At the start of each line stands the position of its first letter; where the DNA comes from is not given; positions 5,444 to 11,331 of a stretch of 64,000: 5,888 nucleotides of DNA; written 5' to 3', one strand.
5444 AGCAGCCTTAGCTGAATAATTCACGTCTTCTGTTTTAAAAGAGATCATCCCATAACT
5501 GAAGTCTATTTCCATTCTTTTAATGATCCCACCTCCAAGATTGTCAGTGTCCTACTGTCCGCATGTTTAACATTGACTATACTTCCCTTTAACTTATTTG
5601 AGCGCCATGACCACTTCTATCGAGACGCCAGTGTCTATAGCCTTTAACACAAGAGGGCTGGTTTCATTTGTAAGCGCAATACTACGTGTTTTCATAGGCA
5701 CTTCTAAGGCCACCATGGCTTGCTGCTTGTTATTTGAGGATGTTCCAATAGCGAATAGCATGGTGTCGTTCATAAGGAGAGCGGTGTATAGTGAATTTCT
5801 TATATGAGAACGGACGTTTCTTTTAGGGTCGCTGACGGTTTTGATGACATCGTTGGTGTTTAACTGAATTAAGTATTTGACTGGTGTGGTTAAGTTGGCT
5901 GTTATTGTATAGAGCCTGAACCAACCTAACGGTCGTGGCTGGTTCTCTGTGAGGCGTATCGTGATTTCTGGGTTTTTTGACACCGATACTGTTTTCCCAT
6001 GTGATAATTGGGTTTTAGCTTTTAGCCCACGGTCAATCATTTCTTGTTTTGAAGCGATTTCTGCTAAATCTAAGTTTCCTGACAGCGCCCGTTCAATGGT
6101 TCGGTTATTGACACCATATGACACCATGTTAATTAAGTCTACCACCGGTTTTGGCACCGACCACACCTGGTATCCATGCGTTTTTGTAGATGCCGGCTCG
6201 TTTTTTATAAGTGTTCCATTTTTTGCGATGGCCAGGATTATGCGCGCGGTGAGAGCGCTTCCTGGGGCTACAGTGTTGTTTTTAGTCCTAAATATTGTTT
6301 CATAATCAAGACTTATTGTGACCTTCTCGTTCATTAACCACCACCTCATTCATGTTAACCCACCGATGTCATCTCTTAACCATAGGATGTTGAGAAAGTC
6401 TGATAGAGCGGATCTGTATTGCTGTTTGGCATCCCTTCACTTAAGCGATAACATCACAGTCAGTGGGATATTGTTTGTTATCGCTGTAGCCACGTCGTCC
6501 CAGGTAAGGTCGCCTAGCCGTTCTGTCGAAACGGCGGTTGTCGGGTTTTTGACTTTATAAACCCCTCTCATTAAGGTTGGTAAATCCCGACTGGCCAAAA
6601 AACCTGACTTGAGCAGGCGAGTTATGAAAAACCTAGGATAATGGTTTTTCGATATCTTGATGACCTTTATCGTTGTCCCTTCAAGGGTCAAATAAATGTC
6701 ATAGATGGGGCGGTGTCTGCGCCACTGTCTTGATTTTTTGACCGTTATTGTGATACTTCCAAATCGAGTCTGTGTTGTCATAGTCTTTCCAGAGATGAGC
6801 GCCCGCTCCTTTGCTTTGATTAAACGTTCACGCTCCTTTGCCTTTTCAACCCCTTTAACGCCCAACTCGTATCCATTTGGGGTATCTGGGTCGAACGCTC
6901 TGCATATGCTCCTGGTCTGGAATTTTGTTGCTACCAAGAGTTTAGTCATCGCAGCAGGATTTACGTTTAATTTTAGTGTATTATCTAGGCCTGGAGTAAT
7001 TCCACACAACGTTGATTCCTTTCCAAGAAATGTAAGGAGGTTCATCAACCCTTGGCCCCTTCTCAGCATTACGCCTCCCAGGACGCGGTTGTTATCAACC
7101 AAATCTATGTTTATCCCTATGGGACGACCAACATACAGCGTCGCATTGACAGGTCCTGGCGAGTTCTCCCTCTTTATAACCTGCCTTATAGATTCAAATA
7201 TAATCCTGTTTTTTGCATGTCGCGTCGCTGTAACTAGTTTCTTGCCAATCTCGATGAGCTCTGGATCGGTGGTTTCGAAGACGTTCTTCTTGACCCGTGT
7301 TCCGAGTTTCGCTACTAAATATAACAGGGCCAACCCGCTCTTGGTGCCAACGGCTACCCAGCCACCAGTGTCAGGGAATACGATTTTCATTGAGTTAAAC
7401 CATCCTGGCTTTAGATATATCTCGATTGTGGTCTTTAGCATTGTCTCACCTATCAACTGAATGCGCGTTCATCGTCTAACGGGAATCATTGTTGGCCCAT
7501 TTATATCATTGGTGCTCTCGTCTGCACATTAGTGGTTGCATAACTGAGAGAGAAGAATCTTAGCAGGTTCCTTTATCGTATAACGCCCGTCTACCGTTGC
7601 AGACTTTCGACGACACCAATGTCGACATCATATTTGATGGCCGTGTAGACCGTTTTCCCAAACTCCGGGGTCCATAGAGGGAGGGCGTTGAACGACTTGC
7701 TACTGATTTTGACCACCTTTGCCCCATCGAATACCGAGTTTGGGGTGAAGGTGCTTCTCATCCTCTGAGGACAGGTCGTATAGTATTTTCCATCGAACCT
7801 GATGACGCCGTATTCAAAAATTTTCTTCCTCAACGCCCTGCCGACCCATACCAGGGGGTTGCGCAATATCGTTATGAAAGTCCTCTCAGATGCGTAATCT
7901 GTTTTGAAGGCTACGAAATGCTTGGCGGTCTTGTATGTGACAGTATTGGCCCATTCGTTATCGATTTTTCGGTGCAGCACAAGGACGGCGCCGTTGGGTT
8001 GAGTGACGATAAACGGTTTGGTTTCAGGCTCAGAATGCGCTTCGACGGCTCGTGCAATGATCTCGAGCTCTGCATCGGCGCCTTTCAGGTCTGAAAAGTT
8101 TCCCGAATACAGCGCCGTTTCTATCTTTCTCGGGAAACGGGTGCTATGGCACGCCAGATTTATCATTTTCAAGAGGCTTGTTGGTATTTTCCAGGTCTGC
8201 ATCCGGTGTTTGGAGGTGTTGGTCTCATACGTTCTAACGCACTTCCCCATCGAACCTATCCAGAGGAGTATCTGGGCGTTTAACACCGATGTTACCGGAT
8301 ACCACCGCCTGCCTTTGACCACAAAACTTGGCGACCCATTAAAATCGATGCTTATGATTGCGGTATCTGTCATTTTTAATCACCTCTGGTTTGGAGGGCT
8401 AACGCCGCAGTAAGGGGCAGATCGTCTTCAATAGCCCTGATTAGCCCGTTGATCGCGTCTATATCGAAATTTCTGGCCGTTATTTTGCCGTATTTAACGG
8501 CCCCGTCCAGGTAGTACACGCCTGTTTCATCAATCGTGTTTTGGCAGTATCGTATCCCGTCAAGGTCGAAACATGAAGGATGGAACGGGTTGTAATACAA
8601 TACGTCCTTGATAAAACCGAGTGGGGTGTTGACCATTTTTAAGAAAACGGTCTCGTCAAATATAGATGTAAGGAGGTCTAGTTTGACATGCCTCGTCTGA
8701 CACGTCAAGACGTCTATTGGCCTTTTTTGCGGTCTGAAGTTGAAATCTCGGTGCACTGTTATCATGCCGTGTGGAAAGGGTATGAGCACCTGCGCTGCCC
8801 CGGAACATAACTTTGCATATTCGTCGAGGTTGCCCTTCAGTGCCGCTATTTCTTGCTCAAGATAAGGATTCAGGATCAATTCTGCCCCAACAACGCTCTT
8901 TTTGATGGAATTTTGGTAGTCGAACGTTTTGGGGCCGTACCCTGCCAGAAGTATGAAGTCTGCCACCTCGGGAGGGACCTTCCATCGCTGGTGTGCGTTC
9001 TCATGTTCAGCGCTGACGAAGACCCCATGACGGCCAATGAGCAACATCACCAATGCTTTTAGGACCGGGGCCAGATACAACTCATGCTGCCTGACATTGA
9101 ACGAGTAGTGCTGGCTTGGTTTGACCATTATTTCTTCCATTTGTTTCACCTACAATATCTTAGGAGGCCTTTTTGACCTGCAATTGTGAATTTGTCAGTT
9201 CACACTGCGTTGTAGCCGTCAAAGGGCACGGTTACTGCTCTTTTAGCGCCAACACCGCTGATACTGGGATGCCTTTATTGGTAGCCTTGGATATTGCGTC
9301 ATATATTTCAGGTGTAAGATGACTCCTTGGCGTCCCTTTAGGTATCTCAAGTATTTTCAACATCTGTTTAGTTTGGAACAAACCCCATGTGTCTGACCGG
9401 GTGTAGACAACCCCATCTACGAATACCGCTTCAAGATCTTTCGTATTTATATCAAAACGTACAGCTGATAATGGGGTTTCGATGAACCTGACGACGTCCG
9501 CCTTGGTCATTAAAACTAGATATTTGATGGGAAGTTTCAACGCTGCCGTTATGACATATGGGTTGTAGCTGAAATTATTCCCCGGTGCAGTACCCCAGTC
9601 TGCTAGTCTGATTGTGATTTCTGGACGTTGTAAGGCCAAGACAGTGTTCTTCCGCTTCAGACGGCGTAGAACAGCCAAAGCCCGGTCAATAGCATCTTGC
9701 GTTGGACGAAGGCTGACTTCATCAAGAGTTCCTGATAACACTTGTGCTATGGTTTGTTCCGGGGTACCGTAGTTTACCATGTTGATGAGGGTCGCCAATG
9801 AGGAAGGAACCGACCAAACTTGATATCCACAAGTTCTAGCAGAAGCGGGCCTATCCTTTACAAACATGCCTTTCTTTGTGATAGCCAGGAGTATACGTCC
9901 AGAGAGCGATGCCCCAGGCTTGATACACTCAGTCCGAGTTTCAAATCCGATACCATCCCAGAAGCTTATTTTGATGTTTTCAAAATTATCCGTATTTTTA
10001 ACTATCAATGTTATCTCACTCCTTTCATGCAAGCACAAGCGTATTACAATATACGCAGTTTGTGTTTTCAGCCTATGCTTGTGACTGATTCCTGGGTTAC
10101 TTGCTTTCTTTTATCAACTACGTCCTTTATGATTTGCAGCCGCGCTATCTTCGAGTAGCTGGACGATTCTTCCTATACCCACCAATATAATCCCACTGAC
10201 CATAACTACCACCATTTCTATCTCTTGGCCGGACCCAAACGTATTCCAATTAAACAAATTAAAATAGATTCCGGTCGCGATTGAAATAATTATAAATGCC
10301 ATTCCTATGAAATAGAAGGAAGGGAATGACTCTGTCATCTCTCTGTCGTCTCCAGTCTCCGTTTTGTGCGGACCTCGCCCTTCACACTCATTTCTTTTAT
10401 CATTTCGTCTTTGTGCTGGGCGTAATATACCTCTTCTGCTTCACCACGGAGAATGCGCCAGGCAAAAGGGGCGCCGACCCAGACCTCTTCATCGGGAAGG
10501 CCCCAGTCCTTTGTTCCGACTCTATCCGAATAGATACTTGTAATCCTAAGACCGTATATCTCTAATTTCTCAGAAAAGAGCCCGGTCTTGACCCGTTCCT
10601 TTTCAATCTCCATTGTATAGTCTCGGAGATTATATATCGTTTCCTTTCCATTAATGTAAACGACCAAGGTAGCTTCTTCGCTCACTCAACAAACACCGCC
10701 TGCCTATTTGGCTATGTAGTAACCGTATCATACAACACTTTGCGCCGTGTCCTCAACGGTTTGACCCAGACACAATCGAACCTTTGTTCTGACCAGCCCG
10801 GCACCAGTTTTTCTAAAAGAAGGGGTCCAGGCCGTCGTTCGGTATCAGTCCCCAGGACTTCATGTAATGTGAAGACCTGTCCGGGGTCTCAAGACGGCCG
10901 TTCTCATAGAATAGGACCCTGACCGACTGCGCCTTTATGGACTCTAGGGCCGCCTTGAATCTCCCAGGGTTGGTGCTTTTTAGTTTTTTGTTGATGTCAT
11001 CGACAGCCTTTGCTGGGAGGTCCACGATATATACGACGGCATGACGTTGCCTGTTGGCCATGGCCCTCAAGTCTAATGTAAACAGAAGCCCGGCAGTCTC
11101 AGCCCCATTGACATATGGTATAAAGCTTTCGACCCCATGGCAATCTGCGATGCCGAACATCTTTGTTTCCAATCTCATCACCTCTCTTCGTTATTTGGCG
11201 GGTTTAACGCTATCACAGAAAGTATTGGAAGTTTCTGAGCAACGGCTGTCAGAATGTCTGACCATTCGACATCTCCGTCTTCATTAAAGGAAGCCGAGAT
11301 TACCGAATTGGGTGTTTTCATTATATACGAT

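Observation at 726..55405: A fast-diverging paralog family of about 21 members fills roughly a quarter of the window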

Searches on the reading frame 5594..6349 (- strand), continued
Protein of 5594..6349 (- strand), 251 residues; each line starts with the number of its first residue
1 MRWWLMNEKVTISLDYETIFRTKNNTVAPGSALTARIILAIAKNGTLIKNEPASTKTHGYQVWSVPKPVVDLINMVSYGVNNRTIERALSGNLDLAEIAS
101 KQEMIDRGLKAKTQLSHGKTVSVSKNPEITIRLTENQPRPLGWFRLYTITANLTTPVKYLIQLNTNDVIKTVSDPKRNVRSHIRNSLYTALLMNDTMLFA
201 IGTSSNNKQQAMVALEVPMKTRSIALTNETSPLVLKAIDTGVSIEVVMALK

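Call 99: search_protein_families(library=pfam, alignment_id=A2, max_evalue=1)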
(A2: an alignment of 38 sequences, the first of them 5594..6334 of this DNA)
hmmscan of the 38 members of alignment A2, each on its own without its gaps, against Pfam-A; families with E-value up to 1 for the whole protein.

A. member 1, window:5594-6334:- (246 aa): 1 family
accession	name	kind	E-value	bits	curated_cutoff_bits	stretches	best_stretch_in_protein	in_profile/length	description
PF04925.20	SHQ1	-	0.11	12.5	22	1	139-203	101-165/186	SHQ1 protein, Shq1 domain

B. families by the number of members that match (of 38 scanned): 22 families
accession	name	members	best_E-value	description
PF07141.16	Phage_term_sma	1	0.006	Putative bacteriophage terminase small subunit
PF14756.11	Pdase_C33_assoc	1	0.021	Peptidase_C33-associated domain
PF03717.20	PBP_dimer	1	0.052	Penicillin-binding Protein dimerisation domain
PF17568.7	DUF5474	1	0.062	Family of unknown function (DUF5474)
PF14783.12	BBS2_Mid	1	0.064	Ciliary BBSome complex subunit 2, middle region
PF14128.11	DUF4295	1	0.088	Domain of unknown function (DUF4295)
PF05568.16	ASFV_J13L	1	0.1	African swine fever virus J13L protein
PF00018.34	SH3_1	1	0.1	SH3 domain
PF04925.20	SHQ1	1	0.11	SHQ1 protein, Shq1 domain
PF09892.16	DUF2119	1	0.11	Uncharacterized protein conserved in archaea (DUF2119)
PF03412.21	Peptidase_C39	1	0.12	Peptidase C39 family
PF18105.7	PGM1_C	1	0.13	PGM1 C-terminal domain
PF13456.12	RVT_3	1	0.13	Reverse transcriptase-like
PF15187.11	Augurin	1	0.14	Oesophageal cancer-related gene 4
PF25590.1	DUF7936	1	0.15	Domain of unknown function (DUF7936)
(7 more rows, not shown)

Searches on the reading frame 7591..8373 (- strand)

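Call 9: search_protein_families(library=pfam, proteins=[window:7591-8373:-], max_evalue=1)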
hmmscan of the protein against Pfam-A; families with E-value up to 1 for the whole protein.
window:7591-8373:- (260 aa): 2 families
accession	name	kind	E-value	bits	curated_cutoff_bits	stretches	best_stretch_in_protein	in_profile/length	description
PF20946.2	Ctf4_C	-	0.17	12.5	26.4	1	47-80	26-59/104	DNA polymerase alpha-binding protein Ctf4, C-terminal domain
PF10168.15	Nup88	-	0.27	9.5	24.4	1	11-143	134-259/702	Nuclear pore component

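Call 10: search_protein_families(library=phrogs, proteins=[window:7591-8373:-], max_evalue=0.1)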
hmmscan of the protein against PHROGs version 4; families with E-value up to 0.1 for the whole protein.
window:7591-8373:- (260 aa): 1 family
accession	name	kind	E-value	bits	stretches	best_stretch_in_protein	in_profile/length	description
phrog_19829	-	unknown function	0.073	13.7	0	16-52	40-80/194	-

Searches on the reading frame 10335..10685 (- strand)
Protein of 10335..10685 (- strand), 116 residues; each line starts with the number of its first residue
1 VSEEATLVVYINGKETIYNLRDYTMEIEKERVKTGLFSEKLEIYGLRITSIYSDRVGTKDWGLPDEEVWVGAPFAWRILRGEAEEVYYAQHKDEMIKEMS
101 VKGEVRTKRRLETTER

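Call 64: search_protein_families(library=pfam, proteins=[window:10335-10685:-], max_evalue=0.05)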
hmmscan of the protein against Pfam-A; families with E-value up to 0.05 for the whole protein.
window:10335-10685:- (116 aa): 0 families

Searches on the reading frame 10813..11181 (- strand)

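Call 64: search_protein_families(library=pfam, proteins=[window:10813-11181:-], max_evalue=0.05)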
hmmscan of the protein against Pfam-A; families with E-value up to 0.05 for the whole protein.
window:10813-11181:- (122 aa): 2 families
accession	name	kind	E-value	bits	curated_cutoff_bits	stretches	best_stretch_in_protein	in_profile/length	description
PF07711.17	RabGGT_insert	-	0.037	14.7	24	1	37-66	43-72/103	Rab geranylgeranyl transferase alpha-subunit, insert domain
PF02136.26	NTF2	-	0.038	14.9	21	1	47-115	28-102/116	Nuclear transport factor 2 (NTF2) domain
